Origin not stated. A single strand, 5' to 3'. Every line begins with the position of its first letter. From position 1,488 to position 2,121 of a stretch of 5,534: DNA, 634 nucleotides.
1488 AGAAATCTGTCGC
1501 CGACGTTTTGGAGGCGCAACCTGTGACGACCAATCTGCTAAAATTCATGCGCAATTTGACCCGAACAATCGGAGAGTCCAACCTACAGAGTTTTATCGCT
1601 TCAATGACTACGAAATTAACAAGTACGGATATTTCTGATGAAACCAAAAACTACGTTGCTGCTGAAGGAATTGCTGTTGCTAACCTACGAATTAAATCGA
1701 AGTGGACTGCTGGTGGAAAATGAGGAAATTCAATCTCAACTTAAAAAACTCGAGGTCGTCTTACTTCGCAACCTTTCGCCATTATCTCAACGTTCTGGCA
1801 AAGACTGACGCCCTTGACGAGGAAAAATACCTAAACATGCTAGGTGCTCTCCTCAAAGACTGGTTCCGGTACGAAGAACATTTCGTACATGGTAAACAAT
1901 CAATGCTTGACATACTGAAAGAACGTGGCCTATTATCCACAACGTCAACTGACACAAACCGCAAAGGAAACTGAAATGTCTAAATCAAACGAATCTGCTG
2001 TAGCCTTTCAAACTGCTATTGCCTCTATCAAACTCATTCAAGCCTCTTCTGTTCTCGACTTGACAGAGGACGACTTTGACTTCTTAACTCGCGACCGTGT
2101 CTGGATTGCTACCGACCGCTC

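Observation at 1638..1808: Gene K is missing from the ORF track; it produces a triple-frame overlap at the A/K/C junction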

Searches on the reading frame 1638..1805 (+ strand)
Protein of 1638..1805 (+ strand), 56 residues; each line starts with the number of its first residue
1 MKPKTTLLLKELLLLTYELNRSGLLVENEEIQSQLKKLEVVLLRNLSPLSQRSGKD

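Call 5: search_protein_families(library=pfam, proteins=[window:1638-1805:+], max_evalue=0.01)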
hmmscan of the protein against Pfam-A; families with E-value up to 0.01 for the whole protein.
window:1638-1805:+ (56 aa): 1 family
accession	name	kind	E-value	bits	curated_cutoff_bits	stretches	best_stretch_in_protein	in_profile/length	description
PF12283.13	Protein_K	-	2.7e-14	53.5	25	1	2-55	2-55/56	Bacteriophage protein K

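Call 6: search_protein_families(library=phrogs, proteins=[window:1638-1805:+], max_evalue=0.01)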
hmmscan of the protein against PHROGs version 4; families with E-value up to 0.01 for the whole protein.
window:1638-1805:+ (56 aa): 1 family
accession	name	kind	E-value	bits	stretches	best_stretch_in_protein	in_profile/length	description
phrog_1713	-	unknown function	3.2e-29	101.8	1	1-56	1-56/56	-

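Call 8: search_dna_similar(query=window:1638-1805:+, collection=phages, mode=protein, max_rows=60, rows=spread, max_evalue=0.001)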
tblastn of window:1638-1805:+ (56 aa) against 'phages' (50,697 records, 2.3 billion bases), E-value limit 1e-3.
Records with a match: 384; places in all: 384; records where one place covers at least 80% of the query: 20.
Best place of each record, by identity: 90-95% 353; 80-90% 22; 60-80% 7; <60% 2.
By first word of the organism name: Enterobacteria 360; Escherichia 22; Shigella 1; Salmonella 1.
By host as written in the record: Escherichia coli C 339; - 28; Escherichia coli 5; Escherichia coli IJ1862 3; Escherichia coli MG1655, K12 2; Shigella sonnei 1081 1; Salmonella sp. 1; Escherichia coli K-12, MG1655 1; and 4 more.
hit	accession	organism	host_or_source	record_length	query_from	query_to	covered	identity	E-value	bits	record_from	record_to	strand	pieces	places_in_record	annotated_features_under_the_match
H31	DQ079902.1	Enterobacteria phage NC19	-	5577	1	56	100%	92.9%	7e-14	69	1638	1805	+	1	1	K: gpK | A: gpA | A*: gpA* | C: gpC | B: gpB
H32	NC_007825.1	Escherichia phage ID52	-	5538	1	56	100%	91.1%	6e-14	69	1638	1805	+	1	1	K: gpK | A: gpA | A*: gpA* | C: gpC | B: gpB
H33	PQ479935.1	Salmonella phage PJNS002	Salmonella sp.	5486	1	54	96%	81.5%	7e-9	54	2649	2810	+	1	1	DNA replication protein | single stranded DNA synthesis protein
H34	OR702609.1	Escherichia phage MG1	Escherichia coli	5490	1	48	86%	77.1%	8e-4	40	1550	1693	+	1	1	A protein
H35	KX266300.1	Enterobacteria phage ID11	Escherichia coli C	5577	20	56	66%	94.6%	1e-13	68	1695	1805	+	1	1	protein K | protein C | protein A | protein A*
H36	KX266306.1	Enterobacteria phage ID11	Escherichia coli C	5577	20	56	66%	94.6%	1e-13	68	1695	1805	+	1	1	protein K | protein C | protein A | protein A*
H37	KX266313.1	Enterobacteria phage ID11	Escherichia coli C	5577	20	56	66%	94.6%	1e-13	68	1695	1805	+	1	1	protein K | protein C | protein A | protein A*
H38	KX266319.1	Enterobacteria phage ID11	Escherichia coli C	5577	20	56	66%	94.6%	1e-13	68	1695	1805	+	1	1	protein K | protein C | protein A | protein A*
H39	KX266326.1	Enterobacteria phage ID11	Escherichia coli C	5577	20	56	66%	94.6%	1e-13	68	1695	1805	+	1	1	protein K | protein C | protein A | protein A*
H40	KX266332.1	Enterobacteria phage ID11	Escherichia coli C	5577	20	56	66%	94.6%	1e-13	68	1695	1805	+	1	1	protein K | protein C | protein A | protein A*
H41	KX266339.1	Enterobacteria phage ID11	Escherichia coli C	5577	20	56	66%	94.6%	1e-13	68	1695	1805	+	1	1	protein K | protein C | protein A | protein A*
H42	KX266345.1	Enterobacteria phage ID11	Escherichia coli C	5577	20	56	66%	94.6%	1e-13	68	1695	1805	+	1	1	protein K | protein C | protein A | protein A*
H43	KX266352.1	Enterobacteria phage ID11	Escherichia coli C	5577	20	56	66%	94.6%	1e-13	68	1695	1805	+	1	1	protein K | protein C | protein A | protein A*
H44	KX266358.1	Enterobacteria phage ID11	Escherichia coli C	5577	20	56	66%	94.6%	1e-13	68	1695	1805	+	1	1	protein K | protein C | protein A | protein A*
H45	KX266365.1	Enterobacteria phage ID11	Escherichia coli C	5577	20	56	66%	94.6%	1e-13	68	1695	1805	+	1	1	protein K | protein C | protein A | protein A*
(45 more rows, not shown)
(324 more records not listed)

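Call 31: find_homologous_proteins(query=window:1638-1805:+, max_evalue=0.001)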
Query window:1638-1805:+ (56 aa): 6 proteins with E <= 0.001 among 7 candidates.
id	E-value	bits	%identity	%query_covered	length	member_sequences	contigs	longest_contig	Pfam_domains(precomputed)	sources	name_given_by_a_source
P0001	2.7e-22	94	93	100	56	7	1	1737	PF12283.14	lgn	-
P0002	5.7e-22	93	91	100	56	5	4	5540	PF12283.14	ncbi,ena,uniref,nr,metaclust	ncbi:gpK [Enterobacteria phage NC6]|uniref:GpK n=4 Tax=Gequatrovirus TaxID=1910952 RepID=Q2LL93_9VIR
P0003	4.8e-20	87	84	100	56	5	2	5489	PF12283.14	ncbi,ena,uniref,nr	ncbi:gpK [Escherichia phage EMCL318]|uniref:GpK n=1 Tax=Enterobacteria phage WA14 TaxID=338140 RepID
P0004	3.5e-19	84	82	100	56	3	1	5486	PF12283.14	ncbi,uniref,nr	ncbi:protein K [Enterobacteria phage FL68 Tallahassee/FL/2012]|uniref:Protein K n=1 Tax=Enterobacter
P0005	1.1e-17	80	81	96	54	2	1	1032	PF12283.14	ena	-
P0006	4.8e-15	72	81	86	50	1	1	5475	PF12283.14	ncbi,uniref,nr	ncbi:protein K [Enterobacteria phage ID204 Moscow/ID]|uniref:Protein K n=1 Tax=Enterobacteria phage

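Call 38: search_solved_structures(query=A1, max_evalue=1)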
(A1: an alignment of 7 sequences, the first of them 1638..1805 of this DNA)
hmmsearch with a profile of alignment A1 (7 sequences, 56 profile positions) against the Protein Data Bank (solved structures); distinct sequences matched with E-value up to 1: 1.
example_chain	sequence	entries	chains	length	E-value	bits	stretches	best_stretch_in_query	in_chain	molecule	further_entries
6p5a_B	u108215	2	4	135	0.38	14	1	10-44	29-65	Transposable element P transposase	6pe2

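Call 39: search_protein_families(library=ncbifam, proteins=[window:1638-1805:+], max_evalue=1)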
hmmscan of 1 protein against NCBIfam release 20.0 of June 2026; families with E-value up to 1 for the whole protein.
window:1638-1805:+ (56 aa): 0 families

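Call 45: predict_structure(alignment_id=A1)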
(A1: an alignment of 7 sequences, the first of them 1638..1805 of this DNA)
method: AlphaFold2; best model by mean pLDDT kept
length: 56 residues; sequences in the alignment: 7
mean_pLDDT: 85.6   pTM: 0.64
mean pLDDT of the five models: 85.6, 82.0, 81.8, 78.7, 75.6
residues with pLDDT >= 90: 38; 70-90: 9; 50-70: 2; < 50: 7
segments of 3 or more residues with pLDDT < 50: 50-56
pLDDT, mean of each block of 10 residues (from residue 1): 91 95 92 94 81 44
secondary structure, 60 per line:
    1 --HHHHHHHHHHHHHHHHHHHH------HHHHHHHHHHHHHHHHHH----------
elements in order: H3-22 H29-46

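Call 50: fold_search(model_id=the predicted structure, library=viral)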
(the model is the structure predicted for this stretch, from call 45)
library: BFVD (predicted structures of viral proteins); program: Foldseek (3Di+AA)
matches with E <= 10: 52; with E <= 0.001: 0
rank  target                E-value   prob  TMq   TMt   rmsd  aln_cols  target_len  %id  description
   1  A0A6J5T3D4            1.4e+00  0.47  0.56  0.50   4.0        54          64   20  Uncharacterized protein [uncultured Caudovirales phage]
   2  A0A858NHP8            3.8e+00  0.16  0.50  0.50   3.7        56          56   18  (no name in the UniProt tables at hand)
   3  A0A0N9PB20            4.0e+00  0.08  0.37  0.32   6.1        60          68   20  Uncharacterized protein [Acidianus bottle-shaped virus 3 strain ABV3]
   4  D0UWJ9                4.3e+00  0.18  0.54  0.10   4.8        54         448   18  Uncharacterized protein [Streptomyces phage ZL12]
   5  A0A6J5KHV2            4.6e+00  0.38  0.72  0.52   4.1        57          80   14  Uncharacterized protein [uncultured Caudovirales phage]
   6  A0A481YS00            4.9e+00  0.30  0.64  0.41   8.7        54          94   13  Uncharacterized protein [Marseillevirus LCMAC101]
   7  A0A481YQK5            4.9e+00  0.30  0.66  0.09   7.1        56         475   20  Proline-rich protein [Marseillevirus LCMAC101]
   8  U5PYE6                4.9e+00  0.18  0.52  0.48   3.2        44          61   23  Uncharacterized protein [Bacillus phage Grass]
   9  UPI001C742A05         4.9e+00  0.15  0.47  0.49   3.1        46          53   13  (no name look-up for this kind of identifier)
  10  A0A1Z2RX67            5.2e+00  0.35  0.64  0.19   2.0        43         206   21  GP5 [Olivier's shrew virus 1]
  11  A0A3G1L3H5            5.2e+00  0.20  0.56  0.41   8.5        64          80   14  Uncharacterized protein [Synechococcus phage S-CBWM1]
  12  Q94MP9                5.2e+00  0.12  0.48  0.24   5.4        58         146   19  p70 [Myxococcus phage Mx8]
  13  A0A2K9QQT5            5.6e+00  0.14  0.48  0.26   3.4        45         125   24  (no name in the UniProt tables at hand)
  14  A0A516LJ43            5.6e+00  0.12  0.50  0.52   4.8        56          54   21  (no name in the UniProt tables at hand)
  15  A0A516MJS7            5.6e+00  0.12  0.47  0.14   3.8        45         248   31  (no name in the UniProt tables at hand)
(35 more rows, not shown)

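Call 51: find_related_loci(query=A1, collection=viral_contigs, flank=1500)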
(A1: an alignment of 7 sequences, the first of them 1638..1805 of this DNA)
Query A1 (56 aa) in viral_contigs; peptide patterns used: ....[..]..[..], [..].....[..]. (x = any residue, [..] = any of these).
270 stretches matched a pattern; 5 encode a relative of the query (tblastn E <= 1e-3); 5 distinct loci.
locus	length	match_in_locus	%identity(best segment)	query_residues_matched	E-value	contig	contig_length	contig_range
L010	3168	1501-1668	91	1-56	1e-23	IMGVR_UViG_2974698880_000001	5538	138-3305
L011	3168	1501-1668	80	1-56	1e-18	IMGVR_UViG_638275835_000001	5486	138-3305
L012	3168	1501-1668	91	1-56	2e-18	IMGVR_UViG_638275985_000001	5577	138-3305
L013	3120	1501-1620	83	17-56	1e-17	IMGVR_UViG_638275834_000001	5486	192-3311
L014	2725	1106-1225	80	17-56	9e-17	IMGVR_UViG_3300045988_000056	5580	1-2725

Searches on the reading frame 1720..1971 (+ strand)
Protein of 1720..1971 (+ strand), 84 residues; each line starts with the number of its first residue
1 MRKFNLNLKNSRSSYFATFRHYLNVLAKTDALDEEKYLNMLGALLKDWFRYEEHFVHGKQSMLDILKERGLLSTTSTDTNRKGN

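Call 5: search_protein_families(library=pfam, proteins=[window:1720-1971:+], max_evalue=0.01)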
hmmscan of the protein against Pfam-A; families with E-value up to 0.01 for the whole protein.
window:1720-1971:+ (84 aa): 1 family
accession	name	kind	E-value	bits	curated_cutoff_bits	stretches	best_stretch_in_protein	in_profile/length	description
PF12025.13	Phage_C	-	3.2e-38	129.9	25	1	6-72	2-68/68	Phage protein C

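Call 6: search_protein_families(library=phrogs, proteins=[window:1720-1971:+], max_evalue=0.01)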
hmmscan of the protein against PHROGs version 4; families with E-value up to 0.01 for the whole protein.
window:1720-1971:+ (84 aa): 1 family
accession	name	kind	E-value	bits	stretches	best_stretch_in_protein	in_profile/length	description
phrog_1465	-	head and packaging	5.7e-47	158.8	1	1-84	1-84/84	terminase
